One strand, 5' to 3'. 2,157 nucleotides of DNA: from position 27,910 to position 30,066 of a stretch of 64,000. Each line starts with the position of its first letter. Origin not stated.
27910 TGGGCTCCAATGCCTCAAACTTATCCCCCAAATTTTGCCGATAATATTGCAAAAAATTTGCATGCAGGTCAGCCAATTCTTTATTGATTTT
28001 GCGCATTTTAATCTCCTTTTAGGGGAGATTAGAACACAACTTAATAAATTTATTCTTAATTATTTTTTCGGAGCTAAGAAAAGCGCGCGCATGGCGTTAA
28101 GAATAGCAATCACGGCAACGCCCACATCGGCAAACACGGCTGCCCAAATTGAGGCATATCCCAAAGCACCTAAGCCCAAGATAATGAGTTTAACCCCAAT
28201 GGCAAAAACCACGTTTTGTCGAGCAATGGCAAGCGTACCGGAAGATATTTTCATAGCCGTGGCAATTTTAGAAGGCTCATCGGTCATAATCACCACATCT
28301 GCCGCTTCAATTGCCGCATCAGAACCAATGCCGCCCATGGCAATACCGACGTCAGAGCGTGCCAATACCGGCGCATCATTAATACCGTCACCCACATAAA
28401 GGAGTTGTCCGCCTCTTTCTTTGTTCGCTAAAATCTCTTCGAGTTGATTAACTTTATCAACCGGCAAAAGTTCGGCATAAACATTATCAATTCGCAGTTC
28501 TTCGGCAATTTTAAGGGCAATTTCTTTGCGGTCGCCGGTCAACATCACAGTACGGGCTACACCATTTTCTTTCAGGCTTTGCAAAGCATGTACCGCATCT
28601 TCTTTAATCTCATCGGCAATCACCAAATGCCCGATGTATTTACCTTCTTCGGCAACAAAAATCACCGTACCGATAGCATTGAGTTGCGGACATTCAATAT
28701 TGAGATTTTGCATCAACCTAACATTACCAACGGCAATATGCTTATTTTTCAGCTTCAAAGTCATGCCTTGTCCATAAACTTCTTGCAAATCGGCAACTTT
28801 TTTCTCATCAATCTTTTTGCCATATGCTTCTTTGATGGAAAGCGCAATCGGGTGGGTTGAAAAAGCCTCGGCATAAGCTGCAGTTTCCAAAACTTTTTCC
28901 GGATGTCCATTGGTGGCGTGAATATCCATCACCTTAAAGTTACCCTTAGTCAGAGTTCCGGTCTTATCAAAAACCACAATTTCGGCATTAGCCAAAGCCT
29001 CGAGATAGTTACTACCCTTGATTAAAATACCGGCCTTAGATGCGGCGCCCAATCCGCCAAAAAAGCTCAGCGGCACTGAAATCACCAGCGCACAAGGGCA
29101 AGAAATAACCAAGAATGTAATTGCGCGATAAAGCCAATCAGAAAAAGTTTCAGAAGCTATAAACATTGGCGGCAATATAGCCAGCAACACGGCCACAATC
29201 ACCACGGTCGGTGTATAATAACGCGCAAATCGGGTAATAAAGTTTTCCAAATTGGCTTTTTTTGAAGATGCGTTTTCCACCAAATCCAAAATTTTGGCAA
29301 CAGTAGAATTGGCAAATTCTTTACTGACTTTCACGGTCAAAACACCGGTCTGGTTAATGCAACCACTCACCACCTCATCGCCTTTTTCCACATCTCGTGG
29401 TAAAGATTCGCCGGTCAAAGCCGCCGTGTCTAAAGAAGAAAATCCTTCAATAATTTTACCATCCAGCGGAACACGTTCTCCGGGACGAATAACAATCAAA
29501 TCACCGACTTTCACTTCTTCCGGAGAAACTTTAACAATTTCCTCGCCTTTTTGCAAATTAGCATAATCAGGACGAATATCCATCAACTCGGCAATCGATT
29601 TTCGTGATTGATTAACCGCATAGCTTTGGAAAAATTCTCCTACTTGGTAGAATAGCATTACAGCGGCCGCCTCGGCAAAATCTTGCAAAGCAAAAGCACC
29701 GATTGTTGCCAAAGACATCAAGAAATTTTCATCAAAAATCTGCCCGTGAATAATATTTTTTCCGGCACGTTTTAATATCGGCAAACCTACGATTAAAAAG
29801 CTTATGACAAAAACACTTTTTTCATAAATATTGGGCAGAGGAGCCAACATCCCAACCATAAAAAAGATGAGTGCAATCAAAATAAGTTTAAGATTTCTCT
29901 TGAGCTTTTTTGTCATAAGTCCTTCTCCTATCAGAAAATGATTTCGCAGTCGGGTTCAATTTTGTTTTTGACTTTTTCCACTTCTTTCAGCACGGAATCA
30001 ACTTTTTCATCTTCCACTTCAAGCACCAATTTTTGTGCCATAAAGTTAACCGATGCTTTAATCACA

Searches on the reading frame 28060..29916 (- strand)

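Call 8: search_protein_families(library=ncbifam, proteins=[window:28060-29916:-], max_evalue=0.00001)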
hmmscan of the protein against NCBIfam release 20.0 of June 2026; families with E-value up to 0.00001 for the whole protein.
window:28060-29916:- (618 aa): 19 families
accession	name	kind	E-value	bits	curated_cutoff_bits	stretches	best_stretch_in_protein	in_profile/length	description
TIGR01525.1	ATPase-IB_hvy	subfamily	2.7e-170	567.9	346.25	1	64-610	2-559/560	heavy metal translocating P-type ATPase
TIGR01512.1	ATPase-IB2_Cd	subfamily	7e-153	509.9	313.5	1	64-612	2-493/494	cadmium family heavy metal-translocating P-type ATPase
NF008262.1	PRK11033.1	equivalog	9.3e-146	487.2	1005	1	4-612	119-728/731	zinc/cadmium/mercury/lead-transporting ATPase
NF033775.1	P_type_ZntA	exception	2.2e-130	436.2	1240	1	2-612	122-729/732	Zn(II)/Cd(II)/Pb(II) translocating P-type ATPase ZntA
TIGR01511.1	ATPase-IB1_Cu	subfamily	1.3e-114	384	397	1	45-591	3-515/542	copper-translocating P-type ATPase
NF007952.0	PRK10671.1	equivalog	1.8e-89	301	1316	1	82-573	291-786/838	copper-exporting P-type ATPase CopA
TIGR01494.1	ATPase_P-type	subfamily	1e-70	238.5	62.3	1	85-588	4-465/478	HAD-IC family P-type ATPase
TIGR01647.1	ATPase-IIIA_H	equivalog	1.4e-45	155.8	615.5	2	65-350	40-327/755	plasma-membrane proton-efflux P-type ATPase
TIGR01497.1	kdpB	equivalog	3.8e-42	144.2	527.9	1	79-566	64-570/675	potassium-transporting ATPase subunit KdpB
NF010609.0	PRK14010.1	equivalog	3.4e-40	137.9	1323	1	133-573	121-573/673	K(+)-transporting ATPase subunit B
TIGR01517.1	ATPase-IIB_Ca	equivalog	2.4e-29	102.1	507.05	2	122-384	161-432/882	calcium-translocating P-type ATPase, PMCA-type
TIGR01522.1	ATPase-IIA2_Ca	equivalog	2.2e-28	98.5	798.3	2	478-585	566-670/854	calcium-transporting P-type ATPase, PMR1-type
TIGR01106.1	ATPase-IIC_X-K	subfamily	5.2e-21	74.2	946.1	2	92-334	116-367/997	Na,H/K antiporter P-type ATPase subunit alpha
TIGR01657.1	P-ATPase-V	hypoth_equivalog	2.9e-20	71.4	618.25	0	256-340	393-477/1055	ATP13A2 family polyamine export P-type ATPase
TIGR01523.1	ATPase-IID_K-Na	equivalog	3.9e-19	67.8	645.05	1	485-555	677-744/997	potassium/sodium efflux P-type ATPase, fungal-type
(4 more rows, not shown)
